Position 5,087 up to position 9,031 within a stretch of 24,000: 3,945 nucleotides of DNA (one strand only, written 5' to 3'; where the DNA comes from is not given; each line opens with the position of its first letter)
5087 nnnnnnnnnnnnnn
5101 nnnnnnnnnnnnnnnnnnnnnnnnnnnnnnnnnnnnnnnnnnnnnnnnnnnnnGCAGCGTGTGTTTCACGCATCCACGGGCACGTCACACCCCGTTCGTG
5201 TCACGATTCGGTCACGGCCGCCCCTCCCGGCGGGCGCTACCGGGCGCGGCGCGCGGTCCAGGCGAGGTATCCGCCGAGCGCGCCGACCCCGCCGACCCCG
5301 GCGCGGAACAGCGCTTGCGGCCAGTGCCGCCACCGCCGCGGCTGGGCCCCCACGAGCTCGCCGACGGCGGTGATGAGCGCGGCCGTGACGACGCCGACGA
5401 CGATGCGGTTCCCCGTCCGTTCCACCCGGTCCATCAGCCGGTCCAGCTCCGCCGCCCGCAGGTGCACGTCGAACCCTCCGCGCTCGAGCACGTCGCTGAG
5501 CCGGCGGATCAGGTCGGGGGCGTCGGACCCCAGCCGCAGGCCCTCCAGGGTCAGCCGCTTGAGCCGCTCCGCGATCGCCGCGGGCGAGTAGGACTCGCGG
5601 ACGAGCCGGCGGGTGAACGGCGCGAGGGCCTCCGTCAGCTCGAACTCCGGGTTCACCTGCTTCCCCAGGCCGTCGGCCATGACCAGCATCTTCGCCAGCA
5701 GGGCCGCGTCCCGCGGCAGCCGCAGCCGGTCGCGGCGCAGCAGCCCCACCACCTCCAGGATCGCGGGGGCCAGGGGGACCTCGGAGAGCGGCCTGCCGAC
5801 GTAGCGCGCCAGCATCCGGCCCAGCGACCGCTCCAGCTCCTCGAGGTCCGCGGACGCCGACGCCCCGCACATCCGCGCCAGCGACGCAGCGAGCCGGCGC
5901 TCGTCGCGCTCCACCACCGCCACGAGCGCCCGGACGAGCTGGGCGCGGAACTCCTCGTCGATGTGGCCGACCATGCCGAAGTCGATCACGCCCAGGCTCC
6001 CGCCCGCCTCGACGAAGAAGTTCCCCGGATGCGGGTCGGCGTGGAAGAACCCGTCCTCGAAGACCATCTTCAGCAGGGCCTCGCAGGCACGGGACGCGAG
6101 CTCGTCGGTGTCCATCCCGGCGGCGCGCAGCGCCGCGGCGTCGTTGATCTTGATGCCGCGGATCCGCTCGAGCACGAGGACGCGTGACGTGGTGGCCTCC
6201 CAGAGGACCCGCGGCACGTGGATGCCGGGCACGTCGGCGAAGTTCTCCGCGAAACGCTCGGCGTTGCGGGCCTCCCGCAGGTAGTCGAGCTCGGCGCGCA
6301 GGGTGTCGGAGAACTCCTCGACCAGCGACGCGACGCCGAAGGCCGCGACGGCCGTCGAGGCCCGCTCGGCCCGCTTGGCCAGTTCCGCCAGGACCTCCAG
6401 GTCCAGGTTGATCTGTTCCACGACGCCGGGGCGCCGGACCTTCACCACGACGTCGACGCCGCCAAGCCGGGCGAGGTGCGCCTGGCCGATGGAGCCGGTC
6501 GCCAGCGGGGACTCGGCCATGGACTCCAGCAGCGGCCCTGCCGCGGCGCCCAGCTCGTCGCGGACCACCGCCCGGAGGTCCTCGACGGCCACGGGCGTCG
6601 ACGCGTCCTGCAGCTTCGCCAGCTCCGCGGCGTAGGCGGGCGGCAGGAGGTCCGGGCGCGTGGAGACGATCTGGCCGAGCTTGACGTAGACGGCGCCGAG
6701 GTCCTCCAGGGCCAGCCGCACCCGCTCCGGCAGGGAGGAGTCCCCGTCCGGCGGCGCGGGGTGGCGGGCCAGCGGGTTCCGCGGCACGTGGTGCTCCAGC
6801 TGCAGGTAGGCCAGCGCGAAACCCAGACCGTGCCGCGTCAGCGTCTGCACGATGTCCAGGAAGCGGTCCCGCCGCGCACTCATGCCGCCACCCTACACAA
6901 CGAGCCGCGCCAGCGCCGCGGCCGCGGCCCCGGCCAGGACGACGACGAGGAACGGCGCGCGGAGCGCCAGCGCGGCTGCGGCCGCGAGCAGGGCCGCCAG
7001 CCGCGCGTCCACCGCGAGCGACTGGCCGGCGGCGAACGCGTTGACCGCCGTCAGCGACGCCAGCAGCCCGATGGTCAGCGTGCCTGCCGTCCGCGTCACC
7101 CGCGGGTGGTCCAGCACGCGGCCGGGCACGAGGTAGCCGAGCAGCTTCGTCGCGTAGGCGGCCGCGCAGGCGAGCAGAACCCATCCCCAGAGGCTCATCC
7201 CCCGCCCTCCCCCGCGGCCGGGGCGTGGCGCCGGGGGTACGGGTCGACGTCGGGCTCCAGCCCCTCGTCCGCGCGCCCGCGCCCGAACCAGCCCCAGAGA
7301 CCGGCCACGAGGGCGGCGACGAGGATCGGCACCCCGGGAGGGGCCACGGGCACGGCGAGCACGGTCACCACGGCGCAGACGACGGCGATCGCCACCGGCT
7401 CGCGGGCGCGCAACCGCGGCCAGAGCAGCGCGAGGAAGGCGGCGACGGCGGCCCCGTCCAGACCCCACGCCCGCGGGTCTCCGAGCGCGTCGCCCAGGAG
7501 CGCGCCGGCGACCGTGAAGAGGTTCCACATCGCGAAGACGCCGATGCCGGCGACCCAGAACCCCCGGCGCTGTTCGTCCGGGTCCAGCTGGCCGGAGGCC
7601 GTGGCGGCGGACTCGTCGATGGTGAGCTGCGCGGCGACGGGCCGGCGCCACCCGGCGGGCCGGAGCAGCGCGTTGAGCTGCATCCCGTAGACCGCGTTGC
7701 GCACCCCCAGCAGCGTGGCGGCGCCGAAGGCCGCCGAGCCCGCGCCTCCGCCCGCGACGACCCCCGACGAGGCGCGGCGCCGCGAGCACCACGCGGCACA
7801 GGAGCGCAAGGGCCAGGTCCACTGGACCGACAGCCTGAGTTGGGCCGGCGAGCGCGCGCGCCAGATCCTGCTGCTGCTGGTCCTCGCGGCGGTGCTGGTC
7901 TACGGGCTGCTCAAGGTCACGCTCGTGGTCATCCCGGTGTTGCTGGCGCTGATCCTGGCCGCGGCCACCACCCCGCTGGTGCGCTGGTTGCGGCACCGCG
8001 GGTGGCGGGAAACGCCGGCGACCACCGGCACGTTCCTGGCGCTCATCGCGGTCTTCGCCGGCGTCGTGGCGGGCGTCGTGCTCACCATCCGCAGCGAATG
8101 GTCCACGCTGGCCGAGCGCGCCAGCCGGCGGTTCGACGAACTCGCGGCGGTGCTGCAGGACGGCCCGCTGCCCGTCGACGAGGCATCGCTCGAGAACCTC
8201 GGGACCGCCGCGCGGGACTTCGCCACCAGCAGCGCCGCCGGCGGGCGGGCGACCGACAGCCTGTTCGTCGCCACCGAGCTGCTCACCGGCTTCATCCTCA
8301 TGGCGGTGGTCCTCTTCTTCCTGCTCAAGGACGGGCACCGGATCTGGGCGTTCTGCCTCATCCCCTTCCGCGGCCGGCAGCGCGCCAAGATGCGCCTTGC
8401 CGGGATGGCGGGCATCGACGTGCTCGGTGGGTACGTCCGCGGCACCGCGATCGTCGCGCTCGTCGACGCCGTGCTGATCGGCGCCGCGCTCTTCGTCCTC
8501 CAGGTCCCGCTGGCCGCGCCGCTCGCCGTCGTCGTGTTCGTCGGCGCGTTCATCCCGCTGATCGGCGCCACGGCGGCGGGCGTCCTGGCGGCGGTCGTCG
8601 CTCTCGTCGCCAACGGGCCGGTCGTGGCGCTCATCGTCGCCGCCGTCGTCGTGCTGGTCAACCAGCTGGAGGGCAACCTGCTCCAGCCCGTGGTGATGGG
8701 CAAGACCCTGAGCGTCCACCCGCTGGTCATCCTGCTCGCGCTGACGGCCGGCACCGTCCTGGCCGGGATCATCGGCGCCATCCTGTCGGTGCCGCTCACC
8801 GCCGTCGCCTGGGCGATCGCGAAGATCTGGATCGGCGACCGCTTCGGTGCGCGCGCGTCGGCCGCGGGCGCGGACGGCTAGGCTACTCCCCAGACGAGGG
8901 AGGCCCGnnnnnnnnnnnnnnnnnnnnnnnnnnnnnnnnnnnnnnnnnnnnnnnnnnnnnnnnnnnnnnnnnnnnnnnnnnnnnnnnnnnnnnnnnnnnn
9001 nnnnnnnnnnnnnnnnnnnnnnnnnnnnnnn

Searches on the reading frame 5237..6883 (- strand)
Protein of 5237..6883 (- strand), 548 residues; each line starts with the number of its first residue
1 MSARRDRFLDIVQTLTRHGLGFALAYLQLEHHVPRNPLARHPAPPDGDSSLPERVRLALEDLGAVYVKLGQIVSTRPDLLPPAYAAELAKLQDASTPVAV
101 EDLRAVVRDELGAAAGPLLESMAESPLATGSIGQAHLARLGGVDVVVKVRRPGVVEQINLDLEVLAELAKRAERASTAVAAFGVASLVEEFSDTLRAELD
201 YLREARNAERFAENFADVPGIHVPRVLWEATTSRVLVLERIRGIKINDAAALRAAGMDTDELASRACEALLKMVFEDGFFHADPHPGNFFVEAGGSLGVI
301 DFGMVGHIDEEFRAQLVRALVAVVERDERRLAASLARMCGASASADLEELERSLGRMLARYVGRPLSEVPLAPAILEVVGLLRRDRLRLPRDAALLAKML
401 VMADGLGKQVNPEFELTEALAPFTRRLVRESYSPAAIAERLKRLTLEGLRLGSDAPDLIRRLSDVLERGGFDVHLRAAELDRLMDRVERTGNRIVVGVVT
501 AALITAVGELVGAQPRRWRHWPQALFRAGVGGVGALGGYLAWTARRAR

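Call 16: search_protein_families(library=pfam, proteins=[window:5237-6883:-], max_evalue=0.01)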
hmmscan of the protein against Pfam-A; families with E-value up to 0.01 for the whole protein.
window:5237-6883:- (548 aa): 3 families
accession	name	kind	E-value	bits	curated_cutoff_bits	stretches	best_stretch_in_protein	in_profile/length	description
PF03109.22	ABC1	-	2.1e-72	243.6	22.9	1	90-333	1-242/244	ABC1 atypical kinase-like domain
PF01636.29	APH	-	9.5e-07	29.2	23.2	1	144-309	22-201/239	Phosphotransferase enzyme family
PF00069.31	Pkinase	-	0.0046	16.8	31.7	1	228-311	67-151/263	Protein kinase domain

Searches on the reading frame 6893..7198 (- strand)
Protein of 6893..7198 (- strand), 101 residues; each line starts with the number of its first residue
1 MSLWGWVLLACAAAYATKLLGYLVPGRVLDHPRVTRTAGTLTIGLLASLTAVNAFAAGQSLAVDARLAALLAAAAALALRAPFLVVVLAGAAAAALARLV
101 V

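Call 16: search_protein_families(library=pfam, proteins=[window:6893-7198:-], max_evalue=0.01)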
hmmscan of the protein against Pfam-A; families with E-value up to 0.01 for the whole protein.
window:6893-7198:- (101 aa): 2 families
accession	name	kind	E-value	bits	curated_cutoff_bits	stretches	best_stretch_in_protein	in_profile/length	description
PF05437.17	AzlD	-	7.9e-08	32.8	23.7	1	4-98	2-99/99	Branched-chain amino acid transport protein (AzlD)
PF14057.11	GGGtGRT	-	0.0016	18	27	1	12-93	75-155/327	GGGtGRT protein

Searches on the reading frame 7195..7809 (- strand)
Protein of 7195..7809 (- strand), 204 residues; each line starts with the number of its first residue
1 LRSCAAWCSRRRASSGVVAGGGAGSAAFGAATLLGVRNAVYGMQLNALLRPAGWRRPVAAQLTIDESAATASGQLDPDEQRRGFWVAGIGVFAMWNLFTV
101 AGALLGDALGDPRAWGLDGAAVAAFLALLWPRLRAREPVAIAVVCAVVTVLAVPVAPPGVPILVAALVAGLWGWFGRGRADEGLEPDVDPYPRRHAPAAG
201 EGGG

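Call 16: search_protein_families(library=pfam, proteins=[window:7195-7809:-], max_evalue=0.01)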
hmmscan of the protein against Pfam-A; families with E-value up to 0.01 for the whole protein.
window:7195-7809:- (204 aa): 1 family
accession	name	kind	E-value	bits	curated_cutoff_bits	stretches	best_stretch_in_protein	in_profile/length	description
PF03591.19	AzlC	-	3.5e-14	53.8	32.1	1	16-109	45-137/137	AzlC protein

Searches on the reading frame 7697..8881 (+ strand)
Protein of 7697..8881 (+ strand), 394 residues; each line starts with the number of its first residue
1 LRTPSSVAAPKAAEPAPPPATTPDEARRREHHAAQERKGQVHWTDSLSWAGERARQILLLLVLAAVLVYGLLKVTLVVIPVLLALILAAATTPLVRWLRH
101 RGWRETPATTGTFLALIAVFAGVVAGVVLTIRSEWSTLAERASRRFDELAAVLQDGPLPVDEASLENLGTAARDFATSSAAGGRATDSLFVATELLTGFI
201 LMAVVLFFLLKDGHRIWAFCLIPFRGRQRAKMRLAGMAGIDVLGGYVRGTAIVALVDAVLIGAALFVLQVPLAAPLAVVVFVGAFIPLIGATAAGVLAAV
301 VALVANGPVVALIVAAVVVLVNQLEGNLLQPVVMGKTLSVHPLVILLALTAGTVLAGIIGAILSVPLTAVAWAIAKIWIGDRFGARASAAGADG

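Call 16: search_protein_families(library=pfam, proteins=[window:7697-8881:+], max_evalue=0.01)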
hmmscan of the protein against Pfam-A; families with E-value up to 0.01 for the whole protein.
window:7697-8881:+ (394 aa): 1 family
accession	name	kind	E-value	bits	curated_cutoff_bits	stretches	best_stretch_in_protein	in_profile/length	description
PF01594.21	AI-2E_transport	-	2.2e-55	188.6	34.3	1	58-378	4-326/327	AI-2E family transporter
